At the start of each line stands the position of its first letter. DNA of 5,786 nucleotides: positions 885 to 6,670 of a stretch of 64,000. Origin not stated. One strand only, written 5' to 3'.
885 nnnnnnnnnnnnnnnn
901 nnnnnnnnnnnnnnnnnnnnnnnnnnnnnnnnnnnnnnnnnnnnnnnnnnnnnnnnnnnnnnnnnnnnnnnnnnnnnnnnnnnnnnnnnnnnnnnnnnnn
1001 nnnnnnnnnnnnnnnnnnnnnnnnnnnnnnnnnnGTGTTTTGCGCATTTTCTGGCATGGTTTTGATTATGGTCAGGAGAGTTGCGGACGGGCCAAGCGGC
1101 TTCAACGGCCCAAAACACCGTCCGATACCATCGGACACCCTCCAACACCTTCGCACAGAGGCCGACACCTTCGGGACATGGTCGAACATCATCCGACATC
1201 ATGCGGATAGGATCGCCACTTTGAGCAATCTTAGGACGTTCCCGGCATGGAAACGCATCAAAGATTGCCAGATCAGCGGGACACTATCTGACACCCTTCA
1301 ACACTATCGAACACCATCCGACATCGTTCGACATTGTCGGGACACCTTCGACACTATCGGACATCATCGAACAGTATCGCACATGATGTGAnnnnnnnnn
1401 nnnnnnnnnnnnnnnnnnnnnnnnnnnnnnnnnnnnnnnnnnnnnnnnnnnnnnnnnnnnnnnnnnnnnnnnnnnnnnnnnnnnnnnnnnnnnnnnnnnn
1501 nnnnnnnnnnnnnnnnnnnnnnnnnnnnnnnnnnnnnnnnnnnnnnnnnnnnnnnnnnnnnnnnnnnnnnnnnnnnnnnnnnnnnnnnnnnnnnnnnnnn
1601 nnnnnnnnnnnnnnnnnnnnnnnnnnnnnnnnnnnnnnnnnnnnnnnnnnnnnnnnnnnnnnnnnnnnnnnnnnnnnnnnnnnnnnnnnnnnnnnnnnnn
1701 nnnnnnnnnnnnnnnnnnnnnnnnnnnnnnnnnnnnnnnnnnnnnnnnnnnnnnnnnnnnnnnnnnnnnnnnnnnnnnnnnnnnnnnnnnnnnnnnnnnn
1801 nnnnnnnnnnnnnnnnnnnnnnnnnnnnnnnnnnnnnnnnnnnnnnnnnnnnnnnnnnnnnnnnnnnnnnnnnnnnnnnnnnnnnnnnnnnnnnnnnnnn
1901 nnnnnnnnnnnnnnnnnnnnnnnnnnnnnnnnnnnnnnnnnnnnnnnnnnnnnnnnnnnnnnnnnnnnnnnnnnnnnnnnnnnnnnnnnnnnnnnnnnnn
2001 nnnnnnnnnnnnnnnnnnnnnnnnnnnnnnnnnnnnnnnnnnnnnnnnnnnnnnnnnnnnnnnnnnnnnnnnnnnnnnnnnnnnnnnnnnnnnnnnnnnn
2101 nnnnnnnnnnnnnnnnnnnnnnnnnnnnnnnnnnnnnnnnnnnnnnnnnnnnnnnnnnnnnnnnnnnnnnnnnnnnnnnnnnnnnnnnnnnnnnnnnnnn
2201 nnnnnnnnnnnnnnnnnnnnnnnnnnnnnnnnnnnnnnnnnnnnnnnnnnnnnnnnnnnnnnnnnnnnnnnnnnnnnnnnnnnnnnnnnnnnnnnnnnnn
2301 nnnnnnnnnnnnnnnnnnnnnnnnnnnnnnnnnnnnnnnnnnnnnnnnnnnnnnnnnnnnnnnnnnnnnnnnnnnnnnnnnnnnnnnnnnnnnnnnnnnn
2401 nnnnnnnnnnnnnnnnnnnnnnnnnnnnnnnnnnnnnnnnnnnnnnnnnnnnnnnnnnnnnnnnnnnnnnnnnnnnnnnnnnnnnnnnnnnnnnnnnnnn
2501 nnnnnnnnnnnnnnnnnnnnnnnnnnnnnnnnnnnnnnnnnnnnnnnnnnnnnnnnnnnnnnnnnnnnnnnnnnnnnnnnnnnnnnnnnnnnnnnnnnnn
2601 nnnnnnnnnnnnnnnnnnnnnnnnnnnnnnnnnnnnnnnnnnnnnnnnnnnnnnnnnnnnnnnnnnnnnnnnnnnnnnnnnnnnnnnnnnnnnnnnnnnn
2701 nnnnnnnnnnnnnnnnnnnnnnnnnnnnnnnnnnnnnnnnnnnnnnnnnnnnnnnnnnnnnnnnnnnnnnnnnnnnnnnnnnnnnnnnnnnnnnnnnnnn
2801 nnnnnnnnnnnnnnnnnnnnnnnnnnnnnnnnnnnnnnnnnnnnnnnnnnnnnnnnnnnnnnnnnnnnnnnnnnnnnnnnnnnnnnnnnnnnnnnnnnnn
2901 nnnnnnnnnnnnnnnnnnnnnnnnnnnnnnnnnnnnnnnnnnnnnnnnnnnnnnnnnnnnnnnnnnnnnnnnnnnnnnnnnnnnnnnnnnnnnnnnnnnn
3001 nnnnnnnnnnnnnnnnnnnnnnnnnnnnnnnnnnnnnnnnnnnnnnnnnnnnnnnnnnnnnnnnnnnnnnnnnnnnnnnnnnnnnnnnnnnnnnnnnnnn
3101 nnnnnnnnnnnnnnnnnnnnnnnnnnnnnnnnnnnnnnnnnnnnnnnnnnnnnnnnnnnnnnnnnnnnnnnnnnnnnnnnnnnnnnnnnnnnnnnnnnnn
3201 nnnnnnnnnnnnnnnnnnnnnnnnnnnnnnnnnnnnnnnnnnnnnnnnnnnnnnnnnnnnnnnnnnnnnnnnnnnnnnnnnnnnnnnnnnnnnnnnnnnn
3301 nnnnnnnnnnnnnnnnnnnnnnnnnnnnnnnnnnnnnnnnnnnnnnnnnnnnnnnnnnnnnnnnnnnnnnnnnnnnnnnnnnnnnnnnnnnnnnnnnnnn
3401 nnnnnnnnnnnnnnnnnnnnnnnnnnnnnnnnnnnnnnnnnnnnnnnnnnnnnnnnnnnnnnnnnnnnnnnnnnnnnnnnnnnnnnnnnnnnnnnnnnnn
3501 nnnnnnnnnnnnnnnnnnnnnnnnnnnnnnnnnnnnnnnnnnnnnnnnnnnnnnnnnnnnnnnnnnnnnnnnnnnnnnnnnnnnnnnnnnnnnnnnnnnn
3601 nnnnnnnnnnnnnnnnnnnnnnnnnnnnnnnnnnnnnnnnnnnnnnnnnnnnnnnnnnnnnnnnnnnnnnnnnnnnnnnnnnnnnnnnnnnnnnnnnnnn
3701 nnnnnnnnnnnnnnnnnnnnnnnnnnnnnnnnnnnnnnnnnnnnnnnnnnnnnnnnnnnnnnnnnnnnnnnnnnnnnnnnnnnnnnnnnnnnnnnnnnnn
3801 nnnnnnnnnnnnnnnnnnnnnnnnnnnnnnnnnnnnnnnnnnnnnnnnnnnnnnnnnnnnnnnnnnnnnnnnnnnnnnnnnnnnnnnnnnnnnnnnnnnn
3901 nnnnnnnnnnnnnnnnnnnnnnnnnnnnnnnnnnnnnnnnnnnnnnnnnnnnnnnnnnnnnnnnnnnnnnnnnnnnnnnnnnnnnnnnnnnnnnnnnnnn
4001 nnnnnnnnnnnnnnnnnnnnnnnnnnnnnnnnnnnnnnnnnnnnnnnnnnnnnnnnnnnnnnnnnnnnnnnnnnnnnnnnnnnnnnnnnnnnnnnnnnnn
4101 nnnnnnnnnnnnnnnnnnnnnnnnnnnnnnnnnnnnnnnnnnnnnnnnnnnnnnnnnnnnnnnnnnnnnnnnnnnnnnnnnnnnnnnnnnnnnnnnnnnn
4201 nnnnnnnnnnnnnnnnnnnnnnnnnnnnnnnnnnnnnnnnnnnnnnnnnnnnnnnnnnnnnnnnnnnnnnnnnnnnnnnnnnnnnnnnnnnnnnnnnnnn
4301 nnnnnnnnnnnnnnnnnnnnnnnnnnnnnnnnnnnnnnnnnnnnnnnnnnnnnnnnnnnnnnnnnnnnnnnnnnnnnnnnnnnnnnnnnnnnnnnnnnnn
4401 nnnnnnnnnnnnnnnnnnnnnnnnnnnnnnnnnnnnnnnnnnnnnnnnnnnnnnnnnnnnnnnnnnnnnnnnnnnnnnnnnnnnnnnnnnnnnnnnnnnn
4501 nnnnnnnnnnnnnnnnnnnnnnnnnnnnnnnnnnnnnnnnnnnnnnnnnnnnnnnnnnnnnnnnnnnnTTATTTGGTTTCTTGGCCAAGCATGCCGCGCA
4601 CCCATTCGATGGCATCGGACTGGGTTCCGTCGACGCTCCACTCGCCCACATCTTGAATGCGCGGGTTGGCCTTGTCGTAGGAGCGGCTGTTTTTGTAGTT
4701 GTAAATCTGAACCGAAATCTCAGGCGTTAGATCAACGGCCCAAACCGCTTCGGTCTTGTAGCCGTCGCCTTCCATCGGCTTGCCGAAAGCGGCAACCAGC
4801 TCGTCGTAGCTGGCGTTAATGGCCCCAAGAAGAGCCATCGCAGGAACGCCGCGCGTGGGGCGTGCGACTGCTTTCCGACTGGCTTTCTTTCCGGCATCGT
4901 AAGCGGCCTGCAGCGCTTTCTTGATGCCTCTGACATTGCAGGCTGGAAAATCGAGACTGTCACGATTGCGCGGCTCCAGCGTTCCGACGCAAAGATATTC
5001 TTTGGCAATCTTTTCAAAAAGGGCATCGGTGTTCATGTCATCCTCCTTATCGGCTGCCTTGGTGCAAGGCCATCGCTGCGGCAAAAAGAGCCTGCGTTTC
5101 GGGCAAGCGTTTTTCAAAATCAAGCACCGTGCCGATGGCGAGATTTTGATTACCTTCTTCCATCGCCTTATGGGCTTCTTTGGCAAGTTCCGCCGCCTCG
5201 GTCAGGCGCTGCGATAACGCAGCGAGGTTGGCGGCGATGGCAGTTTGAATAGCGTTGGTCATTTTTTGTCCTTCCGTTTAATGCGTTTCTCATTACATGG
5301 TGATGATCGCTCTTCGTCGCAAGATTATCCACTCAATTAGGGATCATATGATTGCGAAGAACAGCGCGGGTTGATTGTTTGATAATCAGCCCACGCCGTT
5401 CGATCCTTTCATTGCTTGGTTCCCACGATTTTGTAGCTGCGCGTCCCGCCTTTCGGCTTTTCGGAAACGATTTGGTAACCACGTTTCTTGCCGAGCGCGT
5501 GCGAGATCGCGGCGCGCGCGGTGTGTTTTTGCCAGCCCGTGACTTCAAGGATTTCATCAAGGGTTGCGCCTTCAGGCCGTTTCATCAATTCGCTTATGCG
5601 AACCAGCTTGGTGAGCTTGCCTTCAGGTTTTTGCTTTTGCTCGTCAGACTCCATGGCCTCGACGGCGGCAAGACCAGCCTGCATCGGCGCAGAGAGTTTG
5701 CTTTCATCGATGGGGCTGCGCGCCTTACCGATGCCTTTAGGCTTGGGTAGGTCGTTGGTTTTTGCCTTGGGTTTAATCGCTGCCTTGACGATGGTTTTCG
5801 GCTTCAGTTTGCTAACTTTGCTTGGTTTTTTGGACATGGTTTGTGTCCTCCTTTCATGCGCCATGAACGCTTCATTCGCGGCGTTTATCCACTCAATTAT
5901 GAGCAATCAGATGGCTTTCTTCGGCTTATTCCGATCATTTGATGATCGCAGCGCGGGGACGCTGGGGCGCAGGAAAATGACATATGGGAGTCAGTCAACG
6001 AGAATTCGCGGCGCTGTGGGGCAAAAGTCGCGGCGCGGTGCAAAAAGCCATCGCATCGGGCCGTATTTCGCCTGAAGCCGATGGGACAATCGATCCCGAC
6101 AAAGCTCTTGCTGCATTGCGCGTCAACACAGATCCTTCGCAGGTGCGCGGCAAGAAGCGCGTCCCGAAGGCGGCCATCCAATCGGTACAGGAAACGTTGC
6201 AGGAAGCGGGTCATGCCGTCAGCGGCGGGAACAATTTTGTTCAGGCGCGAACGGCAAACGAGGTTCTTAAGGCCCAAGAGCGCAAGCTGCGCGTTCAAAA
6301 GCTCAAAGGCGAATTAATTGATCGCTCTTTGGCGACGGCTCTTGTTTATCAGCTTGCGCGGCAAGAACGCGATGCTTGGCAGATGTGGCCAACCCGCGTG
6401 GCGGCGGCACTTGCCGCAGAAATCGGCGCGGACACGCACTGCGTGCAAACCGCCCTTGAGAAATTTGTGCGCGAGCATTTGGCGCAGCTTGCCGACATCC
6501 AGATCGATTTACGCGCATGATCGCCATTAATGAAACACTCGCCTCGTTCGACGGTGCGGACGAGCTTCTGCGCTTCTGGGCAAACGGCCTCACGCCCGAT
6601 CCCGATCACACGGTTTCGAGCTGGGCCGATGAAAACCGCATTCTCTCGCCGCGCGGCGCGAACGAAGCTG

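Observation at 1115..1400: Helically phased array of about 20 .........-like 9-10-mers in two clusters upstream of the tandem methyltransferases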

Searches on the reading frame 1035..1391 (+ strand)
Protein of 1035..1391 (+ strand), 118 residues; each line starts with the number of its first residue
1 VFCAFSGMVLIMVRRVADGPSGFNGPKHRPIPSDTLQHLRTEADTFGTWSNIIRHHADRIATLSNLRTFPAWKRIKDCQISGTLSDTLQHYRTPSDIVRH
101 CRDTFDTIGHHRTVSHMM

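Call 11: search_protein_families(library=phrogs, proteins=[window:1035-1391:+], max_evalue=0.01)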
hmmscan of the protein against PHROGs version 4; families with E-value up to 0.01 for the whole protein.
window:1035-1391:+ (118 aa): 0 families

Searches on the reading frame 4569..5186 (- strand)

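Call 10: search_protein_families(library=pfam, proteins=[window:4569-5186:-], max_evalue=0.01)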
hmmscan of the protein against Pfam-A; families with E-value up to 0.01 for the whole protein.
window:4569-5186:- (205 aa): 1 family
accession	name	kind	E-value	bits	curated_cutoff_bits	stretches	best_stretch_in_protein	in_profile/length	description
PF21841.1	DUF6900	-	5.5e-17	61.9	24.1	1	53-102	2-51/52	Family of unknown function (DUF6900)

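Call 11: search_protein_families(library=phrogs, proteins=[window:4569-5186:-], max_evalue=0.01)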
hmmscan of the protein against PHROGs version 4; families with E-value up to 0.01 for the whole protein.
window:4569-5186:- (205 aa): 1 family
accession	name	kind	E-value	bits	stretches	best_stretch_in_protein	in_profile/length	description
phrog_2555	-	unknown function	2.8e-14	54.4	1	46-105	150-209/218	-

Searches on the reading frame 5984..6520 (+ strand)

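Call 27: search_protein_families(library=pfam, proteins=[window:5984-6520:+], max_evalue=0.01)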
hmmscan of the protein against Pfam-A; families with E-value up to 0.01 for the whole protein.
window:5984-6520:+ (178 aa): 1 family
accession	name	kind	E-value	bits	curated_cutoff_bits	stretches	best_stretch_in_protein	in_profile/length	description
PF10743.14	Phage_Cox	-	0.0032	17.7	27.5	0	3-28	12-37/87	Regulatory phage protein cox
